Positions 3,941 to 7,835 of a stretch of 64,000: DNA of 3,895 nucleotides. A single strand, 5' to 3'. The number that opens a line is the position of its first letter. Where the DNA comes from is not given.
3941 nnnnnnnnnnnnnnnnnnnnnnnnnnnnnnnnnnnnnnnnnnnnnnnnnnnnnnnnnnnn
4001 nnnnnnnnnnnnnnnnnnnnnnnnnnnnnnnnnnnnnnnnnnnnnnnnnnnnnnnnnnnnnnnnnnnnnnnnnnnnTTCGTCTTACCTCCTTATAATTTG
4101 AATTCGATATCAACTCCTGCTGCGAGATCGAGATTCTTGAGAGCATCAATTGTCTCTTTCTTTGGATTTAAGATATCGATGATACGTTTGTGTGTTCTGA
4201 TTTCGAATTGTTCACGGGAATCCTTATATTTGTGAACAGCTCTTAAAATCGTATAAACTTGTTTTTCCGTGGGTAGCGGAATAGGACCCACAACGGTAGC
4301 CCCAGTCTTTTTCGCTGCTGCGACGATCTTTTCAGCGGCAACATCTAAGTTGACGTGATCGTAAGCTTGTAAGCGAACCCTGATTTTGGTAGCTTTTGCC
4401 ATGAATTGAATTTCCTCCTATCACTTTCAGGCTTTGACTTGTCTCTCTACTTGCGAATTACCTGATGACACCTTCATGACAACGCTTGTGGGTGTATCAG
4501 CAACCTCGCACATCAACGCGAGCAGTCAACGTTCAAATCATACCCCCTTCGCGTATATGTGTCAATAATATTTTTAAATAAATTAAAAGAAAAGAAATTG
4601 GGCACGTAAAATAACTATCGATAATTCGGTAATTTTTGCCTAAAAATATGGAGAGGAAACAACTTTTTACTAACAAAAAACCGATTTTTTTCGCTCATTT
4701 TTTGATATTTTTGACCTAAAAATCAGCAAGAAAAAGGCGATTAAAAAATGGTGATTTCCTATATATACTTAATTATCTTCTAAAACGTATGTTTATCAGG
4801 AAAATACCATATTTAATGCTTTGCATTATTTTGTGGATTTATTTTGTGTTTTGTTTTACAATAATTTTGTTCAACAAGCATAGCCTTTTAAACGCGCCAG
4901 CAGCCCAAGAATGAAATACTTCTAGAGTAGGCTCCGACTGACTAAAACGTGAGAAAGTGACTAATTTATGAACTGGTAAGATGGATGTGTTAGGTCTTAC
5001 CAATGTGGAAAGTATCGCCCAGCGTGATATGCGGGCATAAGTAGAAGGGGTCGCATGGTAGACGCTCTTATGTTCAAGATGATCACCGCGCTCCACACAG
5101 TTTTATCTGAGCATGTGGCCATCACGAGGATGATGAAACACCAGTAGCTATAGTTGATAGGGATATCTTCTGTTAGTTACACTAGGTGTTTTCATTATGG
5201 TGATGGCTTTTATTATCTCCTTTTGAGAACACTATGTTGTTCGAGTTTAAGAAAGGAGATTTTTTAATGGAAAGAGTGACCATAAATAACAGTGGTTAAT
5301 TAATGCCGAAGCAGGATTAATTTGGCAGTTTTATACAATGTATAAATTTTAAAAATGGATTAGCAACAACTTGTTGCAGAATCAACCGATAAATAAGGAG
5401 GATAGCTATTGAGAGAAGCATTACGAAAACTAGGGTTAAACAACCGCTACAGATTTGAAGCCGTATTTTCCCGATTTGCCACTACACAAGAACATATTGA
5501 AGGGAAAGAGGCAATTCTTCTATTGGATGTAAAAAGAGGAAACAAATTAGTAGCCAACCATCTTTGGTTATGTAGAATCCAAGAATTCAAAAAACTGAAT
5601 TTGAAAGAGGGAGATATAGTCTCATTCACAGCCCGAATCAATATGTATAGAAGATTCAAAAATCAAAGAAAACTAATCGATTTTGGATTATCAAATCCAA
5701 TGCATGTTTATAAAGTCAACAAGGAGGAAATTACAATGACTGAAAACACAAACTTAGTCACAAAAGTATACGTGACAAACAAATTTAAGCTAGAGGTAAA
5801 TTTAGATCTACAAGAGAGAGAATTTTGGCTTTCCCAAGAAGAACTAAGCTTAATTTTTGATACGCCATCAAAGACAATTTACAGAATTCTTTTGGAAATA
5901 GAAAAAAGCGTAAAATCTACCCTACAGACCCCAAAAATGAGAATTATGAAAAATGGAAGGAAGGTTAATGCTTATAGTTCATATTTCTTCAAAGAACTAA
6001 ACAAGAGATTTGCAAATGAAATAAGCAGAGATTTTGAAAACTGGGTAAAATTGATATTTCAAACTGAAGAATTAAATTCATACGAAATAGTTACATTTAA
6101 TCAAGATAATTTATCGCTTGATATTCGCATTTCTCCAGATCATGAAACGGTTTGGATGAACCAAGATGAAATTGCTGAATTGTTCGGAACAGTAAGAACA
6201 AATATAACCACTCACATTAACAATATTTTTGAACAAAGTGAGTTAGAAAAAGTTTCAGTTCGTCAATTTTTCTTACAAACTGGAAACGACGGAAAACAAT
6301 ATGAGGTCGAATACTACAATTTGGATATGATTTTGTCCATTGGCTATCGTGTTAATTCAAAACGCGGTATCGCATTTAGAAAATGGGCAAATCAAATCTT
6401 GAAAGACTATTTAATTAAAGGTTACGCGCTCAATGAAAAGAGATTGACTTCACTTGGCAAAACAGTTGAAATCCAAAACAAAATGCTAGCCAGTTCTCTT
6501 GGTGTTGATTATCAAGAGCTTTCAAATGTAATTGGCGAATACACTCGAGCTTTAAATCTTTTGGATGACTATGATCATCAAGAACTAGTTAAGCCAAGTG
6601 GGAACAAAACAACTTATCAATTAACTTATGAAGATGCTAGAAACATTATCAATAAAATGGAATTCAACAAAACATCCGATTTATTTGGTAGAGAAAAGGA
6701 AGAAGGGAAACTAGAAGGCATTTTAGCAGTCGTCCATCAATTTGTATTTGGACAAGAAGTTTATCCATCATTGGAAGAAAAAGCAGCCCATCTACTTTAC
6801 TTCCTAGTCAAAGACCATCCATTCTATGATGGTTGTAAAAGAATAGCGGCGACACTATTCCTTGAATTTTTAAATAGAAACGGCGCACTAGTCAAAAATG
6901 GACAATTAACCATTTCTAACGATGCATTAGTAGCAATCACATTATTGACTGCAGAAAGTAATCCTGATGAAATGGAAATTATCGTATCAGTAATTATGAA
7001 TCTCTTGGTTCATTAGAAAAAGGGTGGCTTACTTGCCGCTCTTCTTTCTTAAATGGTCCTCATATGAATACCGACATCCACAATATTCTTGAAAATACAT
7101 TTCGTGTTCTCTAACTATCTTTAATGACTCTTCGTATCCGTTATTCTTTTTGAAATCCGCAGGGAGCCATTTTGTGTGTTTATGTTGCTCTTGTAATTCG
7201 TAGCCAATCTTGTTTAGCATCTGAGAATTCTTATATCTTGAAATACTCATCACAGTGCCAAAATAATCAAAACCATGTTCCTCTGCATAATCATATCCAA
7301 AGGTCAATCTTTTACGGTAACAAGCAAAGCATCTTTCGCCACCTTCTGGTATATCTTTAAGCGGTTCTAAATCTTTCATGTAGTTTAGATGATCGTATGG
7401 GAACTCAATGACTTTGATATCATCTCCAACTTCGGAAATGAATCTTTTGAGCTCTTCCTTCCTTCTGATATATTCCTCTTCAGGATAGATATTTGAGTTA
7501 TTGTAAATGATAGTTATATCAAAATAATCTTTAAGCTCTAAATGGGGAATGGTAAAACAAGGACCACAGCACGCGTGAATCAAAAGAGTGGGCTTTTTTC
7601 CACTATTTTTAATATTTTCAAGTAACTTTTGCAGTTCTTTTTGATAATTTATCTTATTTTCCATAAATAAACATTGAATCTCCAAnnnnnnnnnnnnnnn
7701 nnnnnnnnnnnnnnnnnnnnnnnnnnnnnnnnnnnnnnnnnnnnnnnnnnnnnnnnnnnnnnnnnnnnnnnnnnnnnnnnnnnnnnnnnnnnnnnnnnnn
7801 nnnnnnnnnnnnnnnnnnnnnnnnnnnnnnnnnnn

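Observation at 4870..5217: GC-enriched, highly structured candidate ncRNA of about 350 nt in the 1-kb divergent region between the S10 operon and the RhuM/Fic gene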

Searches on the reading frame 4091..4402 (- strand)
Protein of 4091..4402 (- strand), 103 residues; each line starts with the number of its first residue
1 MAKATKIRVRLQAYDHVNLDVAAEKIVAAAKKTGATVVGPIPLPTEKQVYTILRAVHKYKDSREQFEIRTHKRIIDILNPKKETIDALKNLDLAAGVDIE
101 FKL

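Call 8: search_protein_families(library=pfam, proteins=[window:4091-4402:-], max_evalue=0.01)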
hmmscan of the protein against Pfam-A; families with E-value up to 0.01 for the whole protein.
window:4091-4402:- (103 aa): 1 family
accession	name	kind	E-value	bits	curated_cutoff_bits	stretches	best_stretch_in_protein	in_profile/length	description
PF00338.27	Ribosomal_S10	-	2.8e-33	114.6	21.2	1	8-102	1-98/98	Ribosomal protein S10p/S20e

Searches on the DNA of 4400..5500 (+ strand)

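Call 5: search_rna_families(source=window, start=4400, end=5500, threshold=evalue, max_evalue=10, show_alignments=3)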
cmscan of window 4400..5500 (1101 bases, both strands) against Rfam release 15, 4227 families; matches with E-value up to 10: 14.
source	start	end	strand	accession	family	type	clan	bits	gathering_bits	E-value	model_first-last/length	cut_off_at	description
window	5087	5189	+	RF02941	COG3943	Gene; sRNA;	-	89.8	71.8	7.7e-17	1-108/108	no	COG3943 RNA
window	4672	4753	-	RF01859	Phe_leader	Cis-reg; leader;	-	21.7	55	0.69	1-125/125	no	Phenylalanine leader peptide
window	4685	4747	+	RF00817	mir-80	Gene; miRNA;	-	19.2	68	0.43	1-89/89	no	mir-80 microRNA precursor family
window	4671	4761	-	RF04099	MIR837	Gene; miRNA;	-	19.2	117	0.81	1-122/122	no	MIR837 microRNA precursor family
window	4534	4594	+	RF01711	Lnt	Cis-reg;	-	18.8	55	6.6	1-63/63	no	Lnt RNA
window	4754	4812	+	RF02256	adapt33_2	Gene; lncRNA;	-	18.7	60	5.4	1-71/71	no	Adaptive response 33 conserved region 2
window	4434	4524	-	RF03136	S10-Clostridia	Cis-reg; leader;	-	18.4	35.1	0.5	1-81/81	no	S10-Clostridia ribosomal protein leader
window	4652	4733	-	RF02618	SSRC34_2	Gene; sRNA;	-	17.6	48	6.1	1-125/125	no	Streptococcus sRNA 34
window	5295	5358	+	RF02217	ZNFX1-AS1_3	Gene; lncRNA;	-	17.2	60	7.7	1-87/87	no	ZNFX1 antisense RNA 1 conserved region 3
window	4679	4742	-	RF04134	MIR7504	Gene; miRNA;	-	16.9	83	9.3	1-124/124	no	MIR7504 microRNA precursor family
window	5215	5260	+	RF03800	mir-4477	Gene; miRNA;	-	16.4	74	5.9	1-81/81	no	mir-4477 microRNA precursor family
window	5126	5228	+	RF01513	Afu_335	Gene; snRNA; snoRNA; CD-box;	-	15.7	50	6.3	1-96/96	no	A. fumigatus snoRNA Afu_335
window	4681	4742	+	RF00705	mir-202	Gene; miRNA;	-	15.1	51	3.6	1-76/76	no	mir-202 microRNA precursor family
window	4636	4740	+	RF00007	U12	Gene; snRNA; splicing;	CL00006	14.4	53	4.3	1-151/151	no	U12 minor spliceosomal RNA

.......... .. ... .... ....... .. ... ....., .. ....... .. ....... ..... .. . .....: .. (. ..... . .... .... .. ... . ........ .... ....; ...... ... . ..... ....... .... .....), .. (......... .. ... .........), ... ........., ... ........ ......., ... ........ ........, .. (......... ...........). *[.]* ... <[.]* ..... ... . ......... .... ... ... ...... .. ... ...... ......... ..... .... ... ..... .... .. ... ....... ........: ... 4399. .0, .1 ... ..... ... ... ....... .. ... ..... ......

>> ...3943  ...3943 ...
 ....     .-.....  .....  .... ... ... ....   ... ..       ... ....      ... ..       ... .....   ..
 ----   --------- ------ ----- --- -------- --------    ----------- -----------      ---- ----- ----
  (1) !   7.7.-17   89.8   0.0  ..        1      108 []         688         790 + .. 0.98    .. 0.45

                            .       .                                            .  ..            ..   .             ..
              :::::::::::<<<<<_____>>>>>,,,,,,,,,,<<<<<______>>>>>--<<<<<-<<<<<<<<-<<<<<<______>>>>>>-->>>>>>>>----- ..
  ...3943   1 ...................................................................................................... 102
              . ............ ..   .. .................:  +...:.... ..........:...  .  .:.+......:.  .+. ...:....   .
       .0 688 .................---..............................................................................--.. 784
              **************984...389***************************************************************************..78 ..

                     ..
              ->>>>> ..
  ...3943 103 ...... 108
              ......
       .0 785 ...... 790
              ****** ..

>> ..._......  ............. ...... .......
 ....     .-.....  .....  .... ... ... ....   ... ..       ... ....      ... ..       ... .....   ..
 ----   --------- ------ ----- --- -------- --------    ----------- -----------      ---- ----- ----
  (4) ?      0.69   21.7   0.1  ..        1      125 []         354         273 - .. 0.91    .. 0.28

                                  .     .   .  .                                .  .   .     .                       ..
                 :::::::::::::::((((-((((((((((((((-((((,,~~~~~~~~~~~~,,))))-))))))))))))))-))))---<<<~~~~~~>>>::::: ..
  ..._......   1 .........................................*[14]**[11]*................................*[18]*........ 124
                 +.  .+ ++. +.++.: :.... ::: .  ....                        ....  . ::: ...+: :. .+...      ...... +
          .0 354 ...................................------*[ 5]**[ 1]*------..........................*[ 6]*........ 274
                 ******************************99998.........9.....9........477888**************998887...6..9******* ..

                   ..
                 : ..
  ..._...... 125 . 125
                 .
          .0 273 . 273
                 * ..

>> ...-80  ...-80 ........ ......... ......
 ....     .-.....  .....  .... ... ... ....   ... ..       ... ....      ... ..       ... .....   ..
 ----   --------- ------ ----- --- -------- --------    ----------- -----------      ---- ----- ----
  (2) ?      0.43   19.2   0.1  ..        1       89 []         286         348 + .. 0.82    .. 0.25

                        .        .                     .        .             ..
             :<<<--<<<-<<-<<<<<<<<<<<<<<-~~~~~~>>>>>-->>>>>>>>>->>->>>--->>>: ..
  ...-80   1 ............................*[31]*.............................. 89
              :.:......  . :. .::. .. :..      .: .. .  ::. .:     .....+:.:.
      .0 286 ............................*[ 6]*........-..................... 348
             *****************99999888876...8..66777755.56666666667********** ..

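Call 57: search_dna_similar(query=window:4869-5265:+, collection=phages, mode=distant, max_evalue=0.001)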
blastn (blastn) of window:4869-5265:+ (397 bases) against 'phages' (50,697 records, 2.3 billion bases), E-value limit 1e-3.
No match.

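Call 58: search_dna_similar(query=window:4869-5265:+, collection=plasmids, mode=distant, max_evalue=0.001)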
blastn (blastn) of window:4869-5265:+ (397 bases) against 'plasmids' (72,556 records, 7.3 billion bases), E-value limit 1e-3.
No match.

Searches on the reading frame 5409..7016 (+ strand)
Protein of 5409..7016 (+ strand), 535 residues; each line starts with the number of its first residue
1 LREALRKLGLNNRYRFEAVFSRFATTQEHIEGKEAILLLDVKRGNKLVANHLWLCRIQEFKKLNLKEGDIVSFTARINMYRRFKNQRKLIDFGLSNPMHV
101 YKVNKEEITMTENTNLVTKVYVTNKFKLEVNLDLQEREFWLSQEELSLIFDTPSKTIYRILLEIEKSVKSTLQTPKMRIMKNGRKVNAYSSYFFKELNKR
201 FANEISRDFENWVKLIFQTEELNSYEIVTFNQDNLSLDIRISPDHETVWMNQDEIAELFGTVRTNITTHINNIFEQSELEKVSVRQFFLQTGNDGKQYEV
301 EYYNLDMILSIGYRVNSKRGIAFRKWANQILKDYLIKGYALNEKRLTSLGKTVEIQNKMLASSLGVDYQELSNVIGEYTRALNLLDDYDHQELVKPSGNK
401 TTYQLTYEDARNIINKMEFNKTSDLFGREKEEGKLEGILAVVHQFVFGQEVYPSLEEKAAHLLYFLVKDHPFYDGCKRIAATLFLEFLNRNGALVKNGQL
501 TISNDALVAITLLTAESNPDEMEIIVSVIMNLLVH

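Call 8: search_protein_families(library=pfam, proteins=[window:5409-7016:+], max_evalue=0.01)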
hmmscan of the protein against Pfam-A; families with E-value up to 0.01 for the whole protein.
window:5409-7016:+ (535 aa): 4 families
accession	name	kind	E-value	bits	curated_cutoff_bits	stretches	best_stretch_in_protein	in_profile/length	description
PF13310.11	Virulence_RhuM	-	2.2e-23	83.3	33.7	1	286-350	4-71/252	Virulence protein RhuM family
PF02661.23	Fic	-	4.3e-11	44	24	1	405-488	2-93/93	Fic/DOC family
PF21476.4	PF0610-like_N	-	0.002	18.7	33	0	138-171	12-45/50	PF0610-like, N-terminal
PF13545.12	HTH_Crp_2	-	0.006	17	27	0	248-271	21-44/70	Crp-like helix-turn-helix domain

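Call 50: search_protein_families(library=padloc, proteins=[window:5409-7016:+], max_evalue=0.01)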
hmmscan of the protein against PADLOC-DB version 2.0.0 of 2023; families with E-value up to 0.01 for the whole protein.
window:5409-7016:+ (535 aa): 39 families (the best 25 are shown)
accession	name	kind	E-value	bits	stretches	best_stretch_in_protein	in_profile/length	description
PDLC04965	PDC-S23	-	9.4e-124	411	2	224-533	4-323/327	-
PDLC04963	PDC-S23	-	2.6e-118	393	2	226-534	3-308/312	-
PDLC04964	PDC-S23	-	5.8e-100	332.7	2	225-533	4-327/331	-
PDLC04854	PDC-S05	-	1.5e-65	218.8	2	225-418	4-206/212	-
PDLC04858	PDC-S05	-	2.6e-55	184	2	225-353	5-133/138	-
PDLC04848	PDC-S05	-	1e-53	180.8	2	225-420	3-206/291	-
PDLC04872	PDC-S05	-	3.2e-51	171.1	2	225-361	5-144/152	-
PDLC04879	PDC-S05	-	4.8e-51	171.9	1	224-361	4-141/285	-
PDLC04870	PDC-S05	-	7.8e-50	167.2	2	223-348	7-132/214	-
PDLC04852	PDC-S05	-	1.7e-49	166.6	2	222-360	8-149/346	-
PDLC04876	PDC-S05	-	1.6e-48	162.7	2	223-350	6-136/174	-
PDLC04853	PDC-S05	-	3.1e-48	162.6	2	224-350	5-134/336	-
PDLC04851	PDC-S05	-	5.2e-48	161.8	2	222-349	7-137/342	-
PDLC04843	PDC-S05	-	4.8e-45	152.2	1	224-351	5-132/330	-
PDLC04874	PDC-S05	-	2.8e-43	145.3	1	225-347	6-126/165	-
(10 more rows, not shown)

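Call 51: search_protein_families(library=phrogs, proteins=[window:5409-7016:+], max_evalue=0.01)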
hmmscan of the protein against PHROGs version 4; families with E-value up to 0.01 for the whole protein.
window:5409-7016:+ (535 aa): 4 families
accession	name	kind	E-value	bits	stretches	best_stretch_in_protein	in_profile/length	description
phrog_577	-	moron, auxiliary metabolic gene and host takeover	4.5e-15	56.7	1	415-514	14-106/128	Doc-like toxin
phrog_26655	-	unknown function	1.4e-05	26.1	1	405-494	79-168/216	-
phrog_18015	-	unknown function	0.00072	20.1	1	439-495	40-96/244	-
phrog_18242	-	other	0.00075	20.5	1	326-407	93-174/238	protease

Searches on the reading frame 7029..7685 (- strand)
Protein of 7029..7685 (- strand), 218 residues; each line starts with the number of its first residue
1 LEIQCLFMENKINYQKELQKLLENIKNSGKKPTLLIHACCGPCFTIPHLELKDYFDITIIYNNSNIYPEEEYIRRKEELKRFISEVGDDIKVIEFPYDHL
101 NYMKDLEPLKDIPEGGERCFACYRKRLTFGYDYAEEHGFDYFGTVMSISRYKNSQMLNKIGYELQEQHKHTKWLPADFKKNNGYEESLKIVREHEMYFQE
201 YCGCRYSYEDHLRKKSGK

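Call 8: search_protein_families(library=pfam, proteins=[window:7029-7685:-], max_evalue=0.01)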
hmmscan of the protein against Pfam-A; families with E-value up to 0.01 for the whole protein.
window:7029-7685:- (218 aa): 1 family
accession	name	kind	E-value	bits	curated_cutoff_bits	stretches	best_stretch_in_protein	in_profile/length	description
PF02677.20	QueH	-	3.4e-56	190.5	23.5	1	34-209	1-174/175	Epoxyqueuosine reductase QueH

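Call 52: find_encoding_contigs(protein=window:7029-7685:-, flank=3000, max_places=4)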
Protein window:7029-7685:- (218 aa): no gene with exactly this product is on record in the collection.
